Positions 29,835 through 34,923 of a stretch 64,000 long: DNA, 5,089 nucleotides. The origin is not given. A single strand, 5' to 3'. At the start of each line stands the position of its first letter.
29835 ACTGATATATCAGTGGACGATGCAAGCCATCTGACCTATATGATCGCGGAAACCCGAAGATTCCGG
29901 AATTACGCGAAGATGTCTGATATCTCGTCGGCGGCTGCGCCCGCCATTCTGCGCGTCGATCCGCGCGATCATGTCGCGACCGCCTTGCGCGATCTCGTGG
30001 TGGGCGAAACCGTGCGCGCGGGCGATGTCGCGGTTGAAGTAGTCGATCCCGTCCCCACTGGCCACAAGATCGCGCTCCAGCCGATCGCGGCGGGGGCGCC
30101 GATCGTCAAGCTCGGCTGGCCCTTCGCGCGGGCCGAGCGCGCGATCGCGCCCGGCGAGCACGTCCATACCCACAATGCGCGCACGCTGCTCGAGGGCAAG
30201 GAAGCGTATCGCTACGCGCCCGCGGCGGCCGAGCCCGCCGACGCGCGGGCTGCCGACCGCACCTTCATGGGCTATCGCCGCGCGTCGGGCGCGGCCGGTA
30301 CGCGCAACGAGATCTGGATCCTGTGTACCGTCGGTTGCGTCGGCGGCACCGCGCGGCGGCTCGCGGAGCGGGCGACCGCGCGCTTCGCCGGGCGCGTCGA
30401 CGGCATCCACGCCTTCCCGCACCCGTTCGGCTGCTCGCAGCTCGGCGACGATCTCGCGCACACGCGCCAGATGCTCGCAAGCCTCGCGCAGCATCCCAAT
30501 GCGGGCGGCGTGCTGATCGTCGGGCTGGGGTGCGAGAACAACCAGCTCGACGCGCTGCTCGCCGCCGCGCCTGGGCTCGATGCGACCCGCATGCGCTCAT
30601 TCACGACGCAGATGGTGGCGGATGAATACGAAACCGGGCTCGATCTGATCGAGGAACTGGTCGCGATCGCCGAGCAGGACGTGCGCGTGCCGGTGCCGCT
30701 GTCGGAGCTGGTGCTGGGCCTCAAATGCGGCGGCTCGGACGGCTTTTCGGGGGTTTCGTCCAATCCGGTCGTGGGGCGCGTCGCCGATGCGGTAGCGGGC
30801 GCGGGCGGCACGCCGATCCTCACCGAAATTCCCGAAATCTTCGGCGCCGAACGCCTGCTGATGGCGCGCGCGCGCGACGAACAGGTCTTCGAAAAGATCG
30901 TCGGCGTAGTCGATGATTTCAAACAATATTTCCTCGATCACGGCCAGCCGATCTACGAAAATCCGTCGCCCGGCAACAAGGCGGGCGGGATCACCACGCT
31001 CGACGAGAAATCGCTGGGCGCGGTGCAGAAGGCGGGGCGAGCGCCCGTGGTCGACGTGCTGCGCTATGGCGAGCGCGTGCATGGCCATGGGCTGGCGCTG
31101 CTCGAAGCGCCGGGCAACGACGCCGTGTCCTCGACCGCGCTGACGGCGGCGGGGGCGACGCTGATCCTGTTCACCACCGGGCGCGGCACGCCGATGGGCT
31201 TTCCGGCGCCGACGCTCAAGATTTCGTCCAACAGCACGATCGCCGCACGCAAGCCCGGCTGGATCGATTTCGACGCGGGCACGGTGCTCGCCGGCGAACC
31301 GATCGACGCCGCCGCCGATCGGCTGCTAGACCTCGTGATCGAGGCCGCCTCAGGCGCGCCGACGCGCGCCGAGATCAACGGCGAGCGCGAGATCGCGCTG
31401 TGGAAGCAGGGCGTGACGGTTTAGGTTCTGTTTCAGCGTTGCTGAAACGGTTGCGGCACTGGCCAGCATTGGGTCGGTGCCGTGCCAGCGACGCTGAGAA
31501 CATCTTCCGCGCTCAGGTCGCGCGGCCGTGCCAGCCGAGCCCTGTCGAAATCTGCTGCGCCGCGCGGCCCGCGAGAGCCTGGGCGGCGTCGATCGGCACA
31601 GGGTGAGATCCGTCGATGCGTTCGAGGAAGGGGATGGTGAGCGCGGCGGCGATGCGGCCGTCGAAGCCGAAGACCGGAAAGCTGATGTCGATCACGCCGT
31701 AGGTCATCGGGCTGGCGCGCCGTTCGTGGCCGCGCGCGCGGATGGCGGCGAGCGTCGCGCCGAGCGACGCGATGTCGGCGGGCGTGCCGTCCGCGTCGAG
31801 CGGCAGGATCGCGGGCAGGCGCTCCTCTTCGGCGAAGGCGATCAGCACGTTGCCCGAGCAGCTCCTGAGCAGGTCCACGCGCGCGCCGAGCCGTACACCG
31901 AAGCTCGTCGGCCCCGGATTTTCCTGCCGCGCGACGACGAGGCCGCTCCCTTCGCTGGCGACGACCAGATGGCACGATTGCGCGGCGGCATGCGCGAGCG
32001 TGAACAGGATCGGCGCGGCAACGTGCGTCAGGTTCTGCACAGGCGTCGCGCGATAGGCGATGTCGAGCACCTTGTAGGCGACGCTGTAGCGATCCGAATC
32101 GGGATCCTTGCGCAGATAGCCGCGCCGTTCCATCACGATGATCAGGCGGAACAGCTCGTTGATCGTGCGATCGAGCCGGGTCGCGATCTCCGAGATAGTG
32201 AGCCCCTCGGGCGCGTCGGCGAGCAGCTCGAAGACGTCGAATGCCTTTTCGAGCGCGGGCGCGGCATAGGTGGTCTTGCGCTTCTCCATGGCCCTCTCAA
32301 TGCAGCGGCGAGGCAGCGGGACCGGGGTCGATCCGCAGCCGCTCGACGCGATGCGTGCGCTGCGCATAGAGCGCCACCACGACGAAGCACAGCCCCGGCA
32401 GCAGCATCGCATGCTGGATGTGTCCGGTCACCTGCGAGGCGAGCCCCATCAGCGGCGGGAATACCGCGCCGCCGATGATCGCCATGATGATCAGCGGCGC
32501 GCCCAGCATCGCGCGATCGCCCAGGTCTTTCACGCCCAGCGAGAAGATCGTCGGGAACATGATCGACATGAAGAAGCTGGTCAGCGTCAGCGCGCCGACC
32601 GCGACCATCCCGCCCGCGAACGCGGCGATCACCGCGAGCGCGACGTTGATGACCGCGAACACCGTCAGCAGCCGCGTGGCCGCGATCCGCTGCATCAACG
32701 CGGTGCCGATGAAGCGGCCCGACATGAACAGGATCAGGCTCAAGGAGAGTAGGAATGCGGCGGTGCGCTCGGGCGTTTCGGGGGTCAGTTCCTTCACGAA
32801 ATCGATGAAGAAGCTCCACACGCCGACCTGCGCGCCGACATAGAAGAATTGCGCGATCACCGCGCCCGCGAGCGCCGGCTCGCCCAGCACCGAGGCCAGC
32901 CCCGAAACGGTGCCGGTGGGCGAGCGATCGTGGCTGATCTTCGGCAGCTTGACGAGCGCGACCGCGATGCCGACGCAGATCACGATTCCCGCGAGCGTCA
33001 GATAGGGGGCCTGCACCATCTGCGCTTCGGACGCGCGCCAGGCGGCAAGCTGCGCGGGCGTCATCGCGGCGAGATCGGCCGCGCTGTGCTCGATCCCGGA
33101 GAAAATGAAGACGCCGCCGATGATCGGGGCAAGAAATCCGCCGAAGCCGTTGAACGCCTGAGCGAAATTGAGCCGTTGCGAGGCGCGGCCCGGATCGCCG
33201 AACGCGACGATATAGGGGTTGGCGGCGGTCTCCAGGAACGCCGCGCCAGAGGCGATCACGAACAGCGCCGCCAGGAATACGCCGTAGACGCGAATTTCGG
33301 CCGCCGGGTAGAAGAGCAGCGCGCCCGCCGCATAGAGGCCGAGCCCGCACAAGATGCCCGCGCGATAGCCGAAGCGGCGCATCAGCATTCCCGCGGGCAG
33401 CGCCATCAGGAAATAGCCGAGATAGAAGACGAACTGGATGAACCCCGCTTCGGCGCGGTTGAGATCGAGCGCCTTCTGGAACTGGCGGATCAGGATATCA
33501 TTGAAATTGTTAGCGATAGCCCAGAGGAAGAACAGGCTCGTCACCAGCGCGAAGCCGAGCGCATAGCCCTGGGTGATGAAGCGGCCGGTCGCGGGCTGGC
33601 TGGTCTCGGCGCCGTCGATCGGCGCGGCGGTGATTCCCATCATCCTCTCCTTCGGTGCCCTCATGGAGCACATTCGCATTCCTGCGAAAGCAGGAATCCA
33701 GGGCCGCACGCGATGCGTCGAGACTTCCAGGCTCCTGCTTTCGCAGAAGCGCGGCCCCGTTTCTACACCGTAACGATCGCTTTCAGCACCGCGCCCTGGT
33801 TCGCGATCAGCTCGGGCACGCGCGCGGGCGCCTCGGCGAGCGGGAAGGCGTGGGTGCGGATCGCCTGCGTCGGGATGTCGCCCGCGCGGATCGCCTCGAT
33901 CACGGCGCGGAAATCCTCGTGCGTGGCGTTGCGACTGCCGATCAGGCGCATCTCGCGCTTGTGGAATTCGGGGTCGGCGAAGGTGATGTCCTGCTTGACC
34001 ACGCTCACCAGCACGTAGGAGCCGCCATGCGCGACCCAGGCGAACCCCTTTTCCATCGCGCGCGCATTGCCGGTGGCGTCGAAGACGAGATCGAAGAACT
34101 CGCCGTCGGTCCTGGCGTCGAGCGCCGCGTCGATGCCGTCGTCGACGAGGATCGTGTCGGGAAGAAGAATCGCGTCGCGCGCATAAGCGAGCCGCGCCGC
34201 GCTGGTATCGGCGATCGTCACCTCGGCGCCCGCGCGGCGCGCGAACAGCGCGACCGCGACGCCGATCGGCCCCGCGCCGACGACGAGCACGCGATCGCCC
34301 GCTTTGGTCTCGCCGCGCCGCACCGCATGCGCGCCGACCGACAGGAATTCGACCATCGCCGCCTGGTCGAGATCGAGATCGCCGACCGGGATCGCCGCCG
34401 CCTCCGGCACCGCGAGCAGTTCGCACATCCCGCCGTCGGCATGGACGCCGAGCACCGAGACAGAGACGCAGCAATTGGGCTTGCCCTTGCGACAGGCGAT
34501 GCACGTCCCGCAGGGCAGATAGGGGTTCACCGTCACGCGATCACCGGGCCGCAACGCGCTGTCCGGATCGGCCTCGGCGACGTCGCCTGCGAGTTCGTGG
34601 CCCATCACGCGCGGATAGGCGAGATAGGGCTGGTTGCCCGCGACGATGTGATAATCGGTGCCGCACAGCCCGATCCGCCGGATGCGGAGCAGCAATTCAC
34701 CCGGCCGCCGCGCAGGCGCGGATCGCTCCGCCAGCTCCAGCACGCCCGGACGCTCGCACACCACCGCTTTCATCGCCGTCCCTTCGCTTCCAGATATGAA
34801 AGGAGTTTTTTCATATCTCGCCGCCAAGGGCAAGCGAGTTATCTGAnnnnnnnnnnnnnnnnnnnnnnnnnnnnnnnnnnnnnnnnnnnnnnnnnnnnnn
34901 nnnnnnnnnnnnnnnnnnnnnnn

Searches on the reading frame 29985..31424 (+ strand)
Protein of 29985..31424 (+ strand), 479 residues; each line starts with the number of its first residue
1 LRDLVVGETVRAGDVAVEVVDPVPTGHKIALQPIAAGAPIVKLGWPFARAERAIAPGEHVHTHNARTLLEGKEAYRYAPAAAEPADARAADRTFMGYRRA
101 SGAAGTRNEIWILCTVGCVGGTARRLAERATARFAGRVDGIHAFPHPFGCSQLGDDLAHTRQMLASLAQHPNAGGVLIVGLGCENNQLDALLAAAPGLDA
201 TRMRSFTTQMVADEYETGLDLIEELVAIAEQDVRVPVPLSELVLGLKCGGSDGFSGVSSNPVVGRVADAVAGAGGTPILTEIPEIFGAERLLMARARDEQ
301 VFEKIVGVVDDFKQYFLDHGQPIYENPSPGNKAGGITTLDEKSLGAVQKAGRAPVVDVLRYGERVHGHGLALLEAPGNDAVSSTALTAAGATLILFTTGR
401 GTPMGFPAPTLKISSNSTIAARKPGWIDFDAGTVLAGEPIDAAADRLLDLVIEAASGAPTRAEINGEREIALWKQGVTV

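Call 9: search_protein_families(library=pfam, proteins=[window:29985-31424:+], max_evalue=0.00001)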
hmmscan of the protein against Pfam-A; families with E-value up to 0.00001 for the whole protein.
window:29985-31424:+ (479 aa): 2 families
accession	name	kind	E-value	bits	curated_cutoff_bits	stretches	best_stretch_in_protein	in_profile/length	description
PF20629.2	GD_AH_C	-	6.3e-98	327.4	26.8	1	239-478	1-242/242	D-galactarate/Altronate dehydratase, C-terminal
PF04295.18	GD_AH_second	-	4.7e-43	147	27.3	1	96-229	1-135/136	D-galactarate dehydratase/Altronate hydrolase, second domain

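Call 60: search_protein_families(library=ncbifam, proteins=[window:29985-31424:+], max_evalue=1e-20)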
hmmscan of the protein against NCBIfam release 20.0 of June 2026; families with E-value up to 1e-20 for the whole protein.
window:29985-31424:+ (479 aa): 1 family
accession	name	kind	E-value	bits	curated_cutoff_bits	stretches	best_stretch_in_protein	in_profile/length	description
TIGR03248.1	galactar-dH20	equivalog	2e-77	260.8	730.85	1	15-458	28-484/507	galactarate dehydratase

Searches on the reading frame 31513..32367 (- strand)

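Call 9: search_protein_families(library=pfam, proteins=[window:31513-32367:-], max_evalue=0.00001)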
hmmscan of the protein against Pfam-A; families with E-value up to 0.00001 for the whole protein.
window:31513-32367:- (284 aa): 2 families
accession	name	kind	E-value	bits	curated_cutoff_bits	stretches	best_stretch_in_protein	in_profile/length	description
PF01614.24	IclR_C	-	3.3e-15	56.5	24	1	110-274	6-173/174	Bacterial transcriptional regulator IclR C-terminal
PF09339.16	HTH_IclR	-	1.1e-12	48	22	1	38-89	1-52/52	IclR helix-turn-helix domain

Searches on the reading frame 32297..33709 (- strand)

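Call 9: search_protein_families(library=pfam, proteins=[window:32297-33709:-], max_evalue=0.00001)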
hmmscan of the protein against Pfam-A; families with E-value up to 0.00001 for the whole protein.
window:32297-33709:- (470 aa): 1 family
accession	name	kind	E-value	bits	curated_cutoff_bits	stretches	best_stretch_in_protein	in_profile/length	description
PF07690.21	MFS_1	-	4.8e-24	85.4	33.4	1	61-397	20-324/347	Major Facilitator Superfamily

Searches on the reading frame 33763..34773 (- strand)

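Call 9: search_protein_families(library=pfam, proteins=[window:33763-34773:-], max_evalue=0.00001)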
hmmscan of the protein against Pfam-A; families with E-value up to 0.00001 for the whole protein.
window:33763-34773:- (336 aa): 4 families
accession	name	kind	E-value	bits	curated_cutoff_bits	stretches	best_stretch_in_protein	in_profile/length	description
PF08240.17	ADH_N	-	5.7e-27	94.4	23.5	1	24-131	2-103/104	Alcohol dehydrogenase GroES-like domain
PF00107.32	ADH_zinc_N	-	1.1e-17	64.7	31.8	1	169-295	1-127/129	Zinc-binding dehydrogenase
PF16912.11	Glu_dehyd_C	-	5.1e-08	33.1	34.9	1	151-297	23-175/211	Glucose dehydrogenase C-terminus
PF07992.20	Pyr_redox_2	-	3.2e-06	27.2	26.1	1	151-192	136-175/291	Pyridine nucleotide-disulphide oxidoreductase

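Call 60: search_protein_families(library=ncbifam, proteins=[window:33763-34773:-], max_evalue=1e-20)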
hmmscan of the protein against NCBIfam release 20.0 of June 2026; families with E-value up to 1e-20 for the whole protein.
window:33763-34773:- (336 aa): 14 families
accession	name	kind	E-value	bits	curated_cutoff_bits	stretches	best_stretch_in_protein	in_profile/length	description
NF007489.0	PRK10083.1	equivalog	1.5e-51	175.4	376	1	1-314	1-315/339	Zn-dependent oxidoreductase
NF041097.1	keto_inos_dh_IolM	equivalog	4.5e-48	163.8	450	1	11-323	39-378/389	scyllo-inosose 3-dehydrogenase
NF003808.0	PRK05396.1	equivalog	9.3e-43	146.4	380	1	1-314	1-320/341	L-threonine 3-dehydrogenase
TIGR00692.1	tdh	equivalog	2.1e-40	138.8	458.35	1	13-314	12-320/340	L-threonine 3-dehydrogenase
NF007375.0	PRK09880.1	equivalog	4.1e-34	117.9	469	1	26-312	29-320/344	L-idonate 5-dehydrogenase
TIGR03366.1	HpnZ_proposed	hypoth_equivalog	1.3e-30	106.6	328.1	1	20-314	1-314/315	putative phosphonate catabolism associated alcohol dehydrogenase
NF007642.0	PRK10309.1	equivalog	8.9e-30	104.1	550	1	1-280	1-286/347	galactitol-1-phosphate 5-dehydrogenase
NF010344.0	PRK13771.1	subfamily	2.3e-29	102.5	349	1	1-301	1-301/334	putative alcohol dehydrogenase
NF041172.1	AcrlCoa_red_Thmprot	equivalog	3.7e-27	95.2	500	1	1-300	1-301/334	acryloyl-CoA reductase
TIGR01202.1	bchC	equivalog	2.1e-24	86.2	291.25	1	2-315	3-289/308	chlorophyll synthesis pathway protein BchC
NF006940.0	PRK09422.1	equivalog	2.6e-24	85.8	344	1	1-291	1-294/338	alcohol dehydrogenase AdhP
TIGR03989.1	Rxyl_3153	subfamily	2.1e-23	83.2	440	0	3-103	5-106/370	NDMA-dependent alcohol dehydrogenase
TIGR03451.1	mycoS_dep_FDH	equivalog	1.7e-21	76.5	512.9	0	11-334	13-356/358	S-(hydroxymethyl)mycothiol dehydrogenase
TIGR02822.1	adh_fam_2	subfamily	3.6e-21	75.6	283.5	1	10-324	13-319/329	zinc-binding alcohol dehydrogenase family protein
